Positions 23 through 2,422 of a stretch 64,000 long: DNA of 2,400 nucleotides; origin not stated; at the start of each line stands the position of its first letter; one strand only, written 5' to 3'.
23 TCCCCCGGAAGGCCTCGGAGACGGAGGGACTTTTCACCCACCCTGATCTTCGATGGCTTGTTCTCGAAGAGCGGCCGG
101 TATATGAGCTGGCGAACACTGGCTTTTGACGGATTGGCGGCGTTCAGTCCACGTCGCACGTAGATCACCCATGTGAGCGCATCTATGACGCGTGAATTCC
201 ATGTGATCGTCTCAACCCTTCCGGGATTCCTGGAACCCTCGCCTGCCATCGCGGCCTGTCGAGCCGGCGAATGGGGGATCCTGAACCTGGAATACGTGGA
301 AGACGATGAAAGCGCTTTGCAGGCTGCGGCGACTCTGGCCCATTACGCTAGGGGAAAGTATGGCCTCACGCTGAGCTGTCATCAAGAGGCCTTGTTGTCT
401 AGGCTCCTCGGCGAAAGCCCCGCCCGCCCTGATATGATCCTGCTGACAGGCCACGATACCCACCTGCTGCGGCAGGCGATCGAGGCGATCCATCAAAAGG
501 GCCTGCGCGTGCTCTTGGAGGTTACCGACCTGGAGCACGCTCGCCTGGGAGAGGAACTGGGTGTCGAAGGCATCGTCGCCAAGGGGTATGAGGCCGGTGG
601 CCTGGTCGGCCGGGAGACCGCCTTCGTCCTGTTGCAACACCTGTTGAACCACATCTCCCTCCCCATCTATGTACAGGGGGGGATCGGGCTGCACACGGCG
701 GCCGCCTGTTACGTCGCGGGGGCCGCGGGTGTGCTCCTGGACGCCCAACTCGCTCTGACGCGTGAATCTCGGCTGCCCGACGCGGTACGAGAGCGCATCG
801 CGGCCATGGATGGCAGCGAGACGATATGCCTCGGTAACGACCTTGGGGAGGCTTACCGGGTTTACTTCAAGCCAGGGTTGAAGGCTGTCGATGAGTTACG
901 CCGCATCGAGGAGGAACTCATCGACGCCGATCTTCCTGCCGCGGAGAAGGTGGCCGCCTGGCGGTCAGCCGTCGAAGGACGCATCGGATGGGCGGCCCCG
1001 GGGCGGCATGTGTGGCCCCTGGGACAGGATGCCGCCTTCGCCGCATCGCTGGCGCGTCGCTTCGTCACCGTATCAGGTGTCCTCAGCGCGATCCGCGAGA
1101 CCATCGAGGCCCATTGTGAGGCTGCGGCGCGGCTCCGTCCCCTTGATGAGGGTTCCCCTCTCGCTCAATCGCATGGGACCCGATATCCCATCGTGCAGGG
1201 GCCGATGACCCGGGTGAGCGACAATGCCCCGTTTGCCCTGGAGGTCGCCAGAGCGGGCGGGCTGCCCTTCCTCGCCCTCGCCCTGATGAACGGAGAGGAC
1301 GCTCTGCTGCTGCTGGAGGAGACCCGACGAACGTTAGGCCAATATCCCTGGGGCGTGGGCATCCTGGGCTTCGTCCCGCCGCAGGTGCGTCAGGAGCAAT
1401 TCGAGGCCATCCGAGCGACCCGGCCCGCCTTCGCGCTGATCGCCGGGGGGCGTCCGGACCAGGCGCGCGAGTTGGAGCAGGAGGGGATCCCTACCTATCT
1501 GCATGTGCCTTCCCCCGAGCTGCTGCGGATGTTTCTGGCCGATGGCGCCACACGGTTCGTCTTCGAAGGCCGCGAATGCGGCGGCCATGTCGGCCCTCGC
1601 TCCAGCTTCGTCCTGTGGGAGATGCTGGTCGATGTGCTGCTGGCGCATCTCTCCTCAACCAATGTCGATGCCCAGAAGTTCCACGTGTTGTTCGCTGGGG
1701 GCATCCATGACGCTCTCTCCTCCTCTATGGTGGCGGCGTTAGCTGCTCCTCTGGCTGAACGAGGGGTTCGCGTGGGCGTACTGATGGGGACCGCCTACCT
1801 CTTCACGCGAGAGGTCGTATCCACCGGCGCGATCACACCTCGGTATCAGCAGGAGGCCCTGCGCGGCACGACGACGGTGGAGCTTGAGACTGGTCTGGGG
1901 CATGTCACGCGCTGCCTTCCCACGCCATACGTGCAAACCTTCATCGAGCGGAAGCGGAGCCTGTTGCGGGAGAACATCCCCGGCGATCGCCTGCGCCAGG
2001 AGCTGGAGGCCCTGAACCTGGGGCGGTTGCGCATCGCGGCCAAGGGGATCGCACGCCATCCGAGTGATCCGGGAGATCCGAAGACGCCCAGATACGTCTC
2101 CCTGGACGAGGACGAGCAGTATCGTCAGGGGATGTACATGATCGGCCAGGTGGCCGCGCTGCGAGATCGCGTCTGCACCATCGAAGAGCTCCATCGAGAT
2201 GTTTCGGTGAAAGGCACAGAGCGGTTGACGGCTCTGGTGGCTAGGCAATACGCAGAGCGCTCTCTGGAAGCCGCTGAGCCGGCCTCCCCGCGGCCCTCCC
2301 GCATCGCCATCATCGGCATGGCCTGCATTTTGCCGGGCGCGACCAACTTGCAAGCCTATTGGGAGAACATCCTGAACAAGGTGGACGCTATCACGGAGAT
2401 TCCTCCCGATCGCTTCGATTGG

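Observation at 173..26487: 26-kb, 12-gene translationally coupled operon: non-canonical iterative PKS pair, tailoring enzymes and three unknown repeat proteins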

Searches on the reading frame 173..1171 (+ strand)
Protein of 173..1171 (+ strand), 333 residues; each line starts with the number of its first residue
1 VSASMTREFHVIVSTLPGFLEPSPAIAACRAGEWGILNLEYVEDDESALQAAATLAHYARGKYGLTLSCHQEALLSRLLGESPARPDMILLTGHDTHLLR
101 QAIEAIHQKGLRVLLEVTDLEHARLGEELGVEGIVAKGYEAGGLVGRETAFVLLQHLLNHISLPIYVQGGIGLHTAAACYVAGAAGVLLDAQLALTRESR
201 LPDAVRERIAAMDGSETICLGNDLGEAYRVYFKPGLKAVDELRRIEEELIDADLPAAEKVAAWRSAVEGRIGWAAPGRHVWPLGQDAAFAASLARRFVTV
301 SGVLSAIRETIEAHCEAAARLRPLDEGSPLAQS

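Call 46: search_protein_families(library=ncbifam, proteins=[window:173-1171:+], max_evalue=0.001)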
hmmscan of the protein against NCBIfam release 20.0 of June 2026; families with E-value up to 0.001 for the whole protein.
window:173-1171:+ (333 aa): 2 families
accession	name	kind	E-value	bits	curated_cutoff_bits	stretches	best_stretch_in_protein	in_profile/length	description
TIGR03151.1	enACPred_II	equivalog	5.1e-14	52.2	453.1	1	103-244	102-244/307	enoyl-[acyl-carrier-protein] reductase FabK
NF005442.0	PRK07028.1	equivalog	9.8e-05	21.1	593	1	89-213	86-211/430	bifunctional hexulose-6-phosphate synthase/ribonuclease regulator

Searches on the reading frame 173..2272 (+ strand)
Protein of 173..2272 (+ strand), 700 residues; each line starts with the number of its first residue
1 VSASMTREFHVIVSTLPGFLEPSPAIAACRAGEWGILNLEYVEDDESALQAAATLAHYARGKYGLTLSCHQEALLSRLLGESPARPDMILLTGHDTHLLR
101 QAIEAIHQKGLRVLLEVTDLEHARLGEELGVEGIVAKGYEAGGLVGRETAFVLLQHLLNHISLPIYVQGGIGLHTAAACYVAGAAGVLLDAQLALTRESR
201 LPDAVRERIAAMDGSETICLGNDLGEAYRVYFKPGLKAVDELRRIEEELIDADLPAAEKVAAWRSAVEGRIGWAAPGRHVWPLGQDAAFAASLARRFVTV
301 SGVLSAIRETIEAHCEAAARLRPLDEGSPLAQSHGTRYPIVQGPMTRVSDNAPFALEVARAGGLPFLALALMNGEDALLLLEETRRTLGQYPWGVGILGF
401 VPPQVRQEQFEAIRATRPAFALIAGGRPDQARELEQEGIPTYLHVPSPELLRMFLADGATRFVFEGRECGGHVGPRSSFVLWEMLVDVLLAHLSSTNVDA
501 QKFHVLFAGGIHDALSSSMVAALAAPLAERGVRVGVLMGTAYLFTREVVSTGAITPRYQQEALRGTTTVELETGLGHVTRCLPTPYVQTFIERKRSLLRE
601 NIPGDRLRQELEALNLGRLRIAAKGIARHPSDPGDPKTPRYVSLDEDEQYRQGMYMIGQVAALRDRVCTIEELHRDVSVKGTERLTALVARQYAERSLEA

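Call 20: search_protein_families(library=pfam, proteins=[window:173-2272:+], max_evalue=1)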
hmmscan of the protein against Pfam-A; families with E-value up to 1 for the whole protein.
window:173-2272:+ (700 aa): 3 families
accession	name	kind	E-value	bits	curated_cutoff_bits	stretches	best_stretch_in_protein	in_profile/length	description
PF03060.21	NMO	-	3.7e-25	89.5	28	3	100-213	126-245/331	Nitronate monooxygenase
PF05690.20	ThiG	-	0.00016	21.5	23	1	98-198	111-212/247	Thiazole biosynthesis protein ThiG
PF02581.23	TMP-TENI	-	0.027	14.3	27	1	153-187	140-174/180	Thiamine monophosphate synthase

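Call 57: search_solved_structures(query=window:173-2272:+, max_evalue=0.001)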
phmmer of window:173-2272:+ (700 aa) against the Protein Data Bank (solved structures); distinct sequences matched with E-value up to 0.001: 17.
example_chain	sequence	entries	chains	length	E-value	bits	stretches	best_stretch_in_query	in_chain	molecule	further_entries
3bo9_A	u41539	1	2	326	3.4e-19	71.9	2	103-246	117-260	Putative nitroalkan dioxygenase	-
5gvh_A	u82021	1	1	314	3.5e-19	71.9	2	103-243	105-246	Enoyl-[acyl-carrier-protein] reductase [FMN]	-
5gvj_A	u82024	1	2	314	4.7e-15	58.2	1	103-271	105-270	Enoyl-[acyl-carrier-protein] reductase [FMN]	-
2z6i_A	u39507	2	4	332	1.1e-12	50.4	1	102-236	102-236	Trans-2-enoyl-ACP reductase II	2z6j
2gjl_A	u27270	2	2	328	2e-10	42.9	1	105-229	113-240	hypothetical protein PA1024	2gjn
9pl0_A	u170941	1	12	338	2.1e-10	42.8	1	330-621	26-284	Enoyl-[acyl-carrier-protein] reductase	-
6e2a_A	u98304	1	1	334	2.2e-10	42.8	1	105-229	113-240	Nitronate monooxygenase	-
7l00_A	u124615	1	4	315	7.1e-10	41.1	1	103-229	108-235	Enoyl-Acyl Carrier Protein Reductase FabK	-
4iql_A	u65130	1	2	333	4.6e-09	38.5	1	109-203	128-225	Enoyl-(Acyl-carrier-protein) reductase II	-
5lsm_A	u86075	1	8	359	5.6e-07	31.5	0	106-306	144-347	FMN-dependent nitronate monooxygenase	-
4qiu_A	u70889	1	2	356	9.6e-07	30.8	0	74-216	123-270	Nitronate monooxygenase family protein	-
4qit_A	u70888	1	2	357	1.6e-06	30.1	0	74-216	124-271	Nitronate monooxygenase family protein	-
4q4k_A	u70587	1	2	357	1.7e-06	29.9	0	74-217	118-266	Nitronate Monooxygenase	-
4qis_A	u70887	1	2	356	2.2e-06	29.6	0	74-216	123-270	Nitronate monooxygenase family protein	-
3bw2_A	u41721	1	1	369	0.00044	22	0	100-203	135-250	2-nitropropane dioxygenase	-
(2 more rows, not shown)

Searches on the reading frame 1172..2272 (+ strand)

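Call 46: search_protein_families(library=ncbifam, proteins=[window:1172-2272:+], max_evalue=0.001)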
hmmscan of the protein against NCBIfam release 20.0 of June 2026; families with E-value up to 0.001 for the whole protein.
window:1172-2272:+ (367 aa): 1 family
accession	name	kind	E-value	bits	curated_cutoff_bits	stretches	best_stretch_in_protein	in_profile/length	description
TIGR03151.1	enACPred_II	equivalog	1.9e-17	63.5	453.1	1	4-290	11-264/307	enoyl-[acyl-carrier-protein] reductase FabK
